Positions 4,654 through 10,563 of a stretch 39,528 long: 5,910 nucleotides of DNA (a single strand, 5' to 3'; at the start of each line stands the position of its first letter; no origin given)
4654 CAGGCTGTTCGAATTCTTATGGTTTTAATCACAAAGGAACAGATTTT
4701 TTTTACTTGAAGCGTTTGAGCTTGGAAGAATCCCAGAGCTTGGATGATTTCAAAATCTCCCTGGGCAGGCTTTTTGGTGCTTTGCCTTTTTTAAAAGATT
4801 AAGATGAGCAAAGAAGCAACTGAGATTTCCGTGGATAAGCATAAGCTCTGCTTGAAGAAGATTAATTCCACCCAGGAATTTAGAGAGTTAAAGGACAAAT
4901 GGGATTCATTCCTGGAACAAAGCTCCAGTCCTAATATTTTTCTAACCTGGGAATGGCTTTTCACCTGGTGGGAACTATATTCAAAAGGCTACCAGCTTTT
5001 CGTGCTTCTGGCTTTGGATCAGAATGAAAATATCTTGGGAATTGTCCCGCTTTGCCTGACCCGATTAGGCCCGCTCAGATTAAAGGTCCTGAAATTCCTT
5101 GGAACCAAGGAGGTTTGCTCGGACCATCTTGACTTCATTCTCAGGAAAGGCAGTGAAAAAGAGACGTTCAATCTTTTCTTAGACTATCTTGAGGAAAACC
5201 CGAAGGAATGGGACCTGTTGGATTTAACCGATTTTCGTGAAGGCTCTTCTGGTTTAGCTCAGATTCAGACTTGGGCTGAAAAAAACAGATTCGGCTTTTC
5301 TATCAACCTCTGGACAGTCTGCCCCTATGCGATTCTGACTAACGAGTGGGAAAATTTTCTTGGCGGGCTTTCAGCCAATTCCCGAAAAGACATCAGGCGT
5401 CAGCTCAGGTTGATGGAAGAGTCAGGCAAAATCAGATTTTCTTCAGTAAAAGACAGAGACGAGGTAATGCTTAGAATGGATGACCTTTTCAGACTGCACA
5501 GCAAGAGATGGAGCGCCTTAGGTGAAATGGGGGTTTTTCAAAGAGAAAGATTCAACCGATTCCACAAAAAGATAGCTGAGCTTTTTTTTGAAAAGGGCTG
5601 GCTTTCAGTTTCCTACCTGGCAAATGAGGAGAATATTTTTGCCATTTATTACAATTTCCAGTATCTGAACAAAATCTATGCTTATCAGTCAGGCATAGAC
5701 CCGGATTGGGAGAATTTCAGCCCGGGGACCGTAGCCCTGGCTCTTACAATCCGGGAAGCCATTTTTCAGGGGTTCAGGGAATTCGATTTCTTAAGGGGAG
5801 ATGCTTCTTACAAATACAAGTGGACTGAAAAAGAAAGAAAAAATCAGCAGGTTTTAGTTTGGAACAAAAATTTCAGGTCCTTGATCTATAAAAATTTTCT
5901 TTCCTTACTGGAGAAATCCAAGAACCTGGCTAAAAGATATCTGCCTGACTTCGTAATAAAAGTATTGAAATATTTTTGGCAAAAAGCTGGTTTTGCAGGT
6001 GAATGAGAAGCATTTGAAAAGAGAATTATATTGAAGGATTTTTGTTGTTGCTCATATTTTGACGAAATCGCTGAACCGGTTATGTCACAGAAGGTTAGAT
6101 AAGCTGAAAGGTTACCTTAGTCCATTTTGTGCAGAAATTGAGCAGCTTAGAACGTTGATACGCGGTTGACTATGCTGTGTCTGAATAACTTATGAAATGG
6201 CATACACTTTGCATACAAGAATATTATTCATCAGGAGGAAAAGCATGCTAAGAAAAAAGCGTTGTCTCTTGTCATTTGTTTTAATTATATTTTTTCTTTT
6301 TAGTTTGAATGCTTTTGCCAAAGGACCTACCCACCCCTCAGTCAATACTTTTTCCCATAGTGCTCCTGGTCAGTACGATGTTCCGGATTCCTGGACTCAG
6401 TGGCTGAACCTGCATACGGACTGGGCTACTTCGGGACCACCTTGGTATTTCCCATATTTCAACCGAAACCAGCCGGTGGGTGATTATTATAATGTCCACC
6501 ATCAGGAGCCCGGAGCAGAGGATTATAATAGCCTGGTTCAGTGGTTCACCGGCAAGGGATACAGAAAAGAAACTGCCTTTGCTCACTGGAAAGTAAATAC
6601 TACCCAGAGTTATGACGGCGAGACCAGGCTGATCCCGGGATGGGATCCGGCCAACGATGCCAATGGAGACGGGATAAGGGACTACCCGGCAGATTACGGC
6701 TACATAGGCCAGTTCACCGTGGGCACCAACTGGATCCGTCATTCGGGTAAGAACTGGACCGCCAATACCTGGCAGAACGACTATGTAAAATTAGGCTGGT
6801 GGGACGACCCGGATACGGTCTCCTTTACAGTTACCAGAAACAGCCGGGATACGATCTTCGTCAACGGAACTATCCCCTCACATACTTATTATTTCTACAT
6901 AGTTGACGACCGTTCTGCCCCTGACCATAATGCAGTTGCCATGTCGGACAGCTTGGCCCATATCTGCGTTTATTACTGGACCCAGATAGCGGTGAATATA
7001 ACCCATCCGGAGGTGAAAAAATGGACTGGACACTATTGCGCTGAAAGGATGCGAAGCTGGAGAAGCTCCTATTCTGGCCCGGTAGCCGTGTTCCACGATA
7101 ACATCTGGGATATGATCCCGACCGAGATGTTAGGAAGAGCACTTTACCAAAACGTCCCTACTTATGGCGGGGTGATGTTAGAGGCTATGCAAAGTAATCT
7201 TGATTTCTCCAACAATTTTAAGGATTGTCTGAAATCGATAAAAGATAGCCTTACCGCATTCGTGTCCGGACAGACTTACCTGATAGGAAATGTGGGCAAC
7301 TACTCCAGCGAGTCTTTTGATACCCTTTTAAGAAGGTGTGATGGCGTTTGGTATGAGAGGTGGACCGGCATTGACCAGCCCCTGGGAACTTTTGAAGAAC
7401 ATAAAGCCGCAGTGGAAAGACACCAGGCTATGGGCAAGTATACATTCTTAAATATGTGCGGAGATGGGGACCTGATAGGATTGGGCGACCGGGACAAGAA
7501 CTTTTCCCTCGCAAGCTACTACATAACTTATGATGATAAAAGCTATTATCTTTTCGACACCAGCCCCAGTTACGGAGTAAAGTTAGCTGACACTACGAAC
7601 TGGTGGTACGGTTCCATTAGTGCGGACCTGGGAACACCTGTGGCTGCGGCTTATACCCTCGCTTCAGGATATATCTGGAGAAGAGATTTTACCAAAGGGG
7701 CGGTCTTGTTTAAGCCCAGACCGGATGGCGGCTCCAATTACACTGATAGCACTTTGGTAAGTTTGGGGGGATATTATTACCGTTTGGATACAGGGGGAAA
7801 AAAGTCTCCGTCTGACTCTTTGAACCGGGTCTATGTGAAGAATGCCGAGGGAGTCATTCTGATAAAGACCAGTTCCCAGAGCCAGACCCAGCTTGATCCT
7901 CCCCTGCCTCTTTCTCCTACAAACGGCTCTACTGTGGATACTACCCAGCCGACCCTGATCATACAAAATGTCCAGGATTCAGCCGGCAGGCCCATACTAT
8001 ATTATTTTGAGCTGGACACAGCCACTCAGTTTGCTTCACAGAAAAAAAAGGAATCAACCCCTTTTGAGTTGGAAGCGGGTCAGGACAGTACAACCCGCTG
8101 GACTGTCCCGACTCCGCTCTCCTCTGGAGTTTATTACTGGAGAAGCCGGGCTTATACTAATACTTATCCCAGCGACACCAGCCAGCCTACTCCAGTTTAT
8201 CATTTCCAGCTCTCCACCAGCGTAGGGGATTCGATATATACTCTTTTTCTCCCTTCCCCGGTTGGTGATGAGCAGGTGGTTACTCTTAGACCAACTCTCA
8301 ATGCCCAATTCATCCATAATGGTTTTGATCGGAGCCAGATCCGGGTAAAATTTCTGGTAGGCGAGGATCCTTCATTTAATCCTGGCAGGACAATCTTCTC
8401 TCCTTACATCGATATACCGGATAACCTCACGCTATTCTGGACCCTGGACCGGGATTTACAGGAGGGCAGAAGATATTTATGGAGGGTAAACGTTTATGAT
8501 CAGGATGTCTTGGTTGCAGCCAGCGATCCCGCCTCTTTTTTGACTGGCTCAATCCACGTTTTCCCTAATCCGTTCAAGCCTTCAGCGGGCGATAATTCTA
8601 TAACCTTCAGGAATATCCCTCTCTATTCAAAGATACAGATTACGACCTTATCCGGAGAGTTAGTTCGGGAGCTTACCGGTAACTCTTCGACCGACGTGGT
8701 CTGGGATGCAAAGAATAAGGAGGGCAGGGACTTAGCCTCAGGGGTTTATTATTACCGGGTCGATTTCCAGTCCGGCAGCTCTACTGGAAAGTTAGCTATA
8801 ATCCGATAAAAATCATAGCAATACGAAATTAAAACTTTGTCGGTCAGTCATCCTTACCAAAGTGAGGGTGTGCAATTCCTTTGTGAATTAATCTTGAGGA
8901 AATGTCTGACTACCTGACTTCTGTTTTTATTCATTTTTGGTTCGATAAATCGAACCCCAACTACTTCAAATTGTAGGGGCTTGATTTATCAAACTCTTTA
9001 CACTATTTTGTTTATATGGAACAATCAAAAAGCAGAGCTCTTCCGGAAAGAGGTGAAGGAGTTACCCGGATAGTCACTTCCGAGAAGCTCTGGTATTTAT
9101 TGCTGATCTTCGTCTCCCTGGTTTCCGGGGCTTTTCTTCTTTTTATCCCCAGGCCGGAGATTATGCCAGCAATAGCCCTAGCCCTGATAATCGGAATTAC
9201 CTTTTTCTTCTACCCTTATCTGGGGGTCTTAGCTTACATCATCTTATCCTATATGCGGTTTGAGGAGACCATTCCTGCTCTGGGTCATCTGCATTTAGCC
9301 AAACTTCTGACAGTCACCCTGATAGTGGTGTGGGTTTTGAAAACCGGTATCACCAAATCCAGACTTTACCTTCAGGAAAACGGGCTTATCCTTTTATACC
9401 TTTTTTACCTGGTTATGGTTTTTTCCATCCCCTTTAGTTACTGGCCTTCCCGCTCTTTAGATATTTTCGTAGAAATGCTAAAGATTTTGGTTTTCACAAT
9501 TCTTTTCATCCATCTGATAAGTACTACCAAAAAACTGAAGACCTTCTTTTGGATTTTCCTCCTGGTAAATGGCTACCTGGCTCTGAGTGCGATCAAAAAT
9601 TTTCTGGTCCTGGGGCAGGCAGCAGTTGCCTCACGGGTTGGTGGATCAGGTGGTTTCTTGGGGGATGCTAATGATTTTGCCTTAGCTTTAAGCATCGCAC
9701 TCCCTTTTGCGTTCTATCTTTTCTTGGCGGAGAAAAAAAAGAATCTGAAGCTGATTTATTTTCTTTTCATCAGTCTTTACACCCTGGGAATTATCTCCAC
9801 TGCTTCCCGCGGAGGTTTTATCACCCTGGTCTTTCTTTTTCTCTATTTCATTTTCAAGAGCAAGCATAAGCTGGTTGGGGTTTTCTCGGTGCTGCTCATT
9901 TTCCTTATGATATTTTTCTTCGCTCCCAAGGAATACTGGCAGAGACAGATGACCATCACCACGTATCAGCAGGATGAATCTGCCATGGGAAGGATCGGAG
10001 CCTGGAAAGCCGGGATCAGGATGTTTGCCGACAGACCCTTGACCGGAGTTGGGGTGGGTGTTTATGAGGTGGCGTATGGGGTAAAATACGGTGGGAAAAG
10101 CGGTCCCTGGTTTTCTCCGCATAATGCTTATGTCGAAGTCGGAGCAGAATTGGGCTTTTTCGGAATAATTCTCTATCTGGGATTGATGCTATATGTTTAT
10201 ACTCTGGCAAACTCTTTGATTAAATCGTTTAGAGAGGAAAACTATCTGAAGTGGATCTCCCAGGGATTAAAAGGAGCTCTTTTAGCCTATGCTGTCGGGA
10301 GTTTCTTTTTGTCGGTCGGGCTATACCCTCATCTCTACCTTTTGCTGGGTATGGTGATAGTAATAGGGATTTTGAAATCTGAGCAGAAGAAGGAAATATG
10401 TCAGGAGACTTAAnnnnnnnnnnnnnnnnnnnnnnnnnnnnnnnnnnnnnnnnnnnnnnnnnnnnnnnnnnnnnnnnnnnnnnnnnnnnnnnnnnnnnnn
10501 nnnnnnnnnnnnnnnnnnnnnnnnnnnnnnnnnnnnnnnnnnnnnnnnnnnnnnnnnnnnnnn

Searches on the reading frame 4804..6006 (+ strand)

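Call 50: search_protein_families(library=pfam, proteins=[window:4804-6006:+], max_evalue=0.00001)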
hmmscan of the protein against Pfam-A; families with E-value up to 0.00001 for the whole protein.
window:4804-6006:+ (400 aa): 1 family
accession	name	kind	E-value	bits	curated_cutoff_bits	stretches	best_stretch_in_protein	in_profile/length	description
PF13480.13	Acetyltransf_6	-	4.7e-29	101.8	22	1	192-337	2-142/143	Acetyltransferase (GNAT) domain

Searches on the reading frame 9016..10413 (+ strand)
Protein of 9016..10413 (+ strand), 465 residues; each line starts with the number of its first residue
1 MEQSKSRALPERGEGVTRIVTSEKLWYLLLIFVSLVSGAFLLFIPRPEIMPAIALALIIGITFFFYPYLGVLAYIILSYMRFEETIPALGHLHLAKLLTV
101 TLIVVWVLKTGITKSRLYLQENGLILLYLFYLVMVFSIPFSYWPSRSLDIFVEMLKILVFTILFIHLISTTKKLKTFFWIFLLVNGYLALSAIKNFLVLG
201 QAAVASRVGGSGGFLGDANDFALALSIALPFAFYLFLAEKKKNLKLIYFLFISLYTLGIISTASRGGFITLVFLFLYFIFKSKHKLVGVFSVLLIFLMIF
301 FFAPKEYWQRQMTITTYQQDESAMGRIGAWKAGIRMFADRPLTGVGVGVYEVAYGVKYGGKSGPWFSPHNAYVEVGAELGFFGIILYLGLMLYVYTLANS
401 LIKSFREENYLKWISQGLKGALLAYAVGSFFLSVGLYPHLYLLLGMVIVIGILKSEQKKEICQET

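Call 50: search_protein_families(library=pfam, proteins=[window:9016-10413:+], max_evalue=0.00001)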
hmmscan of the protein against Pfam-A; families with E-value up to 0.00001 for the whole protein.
window:9016-10413:+ (465 aa): 1 family
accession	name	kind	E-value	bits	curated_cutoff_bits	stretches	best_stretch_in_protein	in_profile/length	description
PF04932.20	Wzy_C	-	2.7e-23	82.9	31.7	1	252-388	3-149/149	O-Antigen ligase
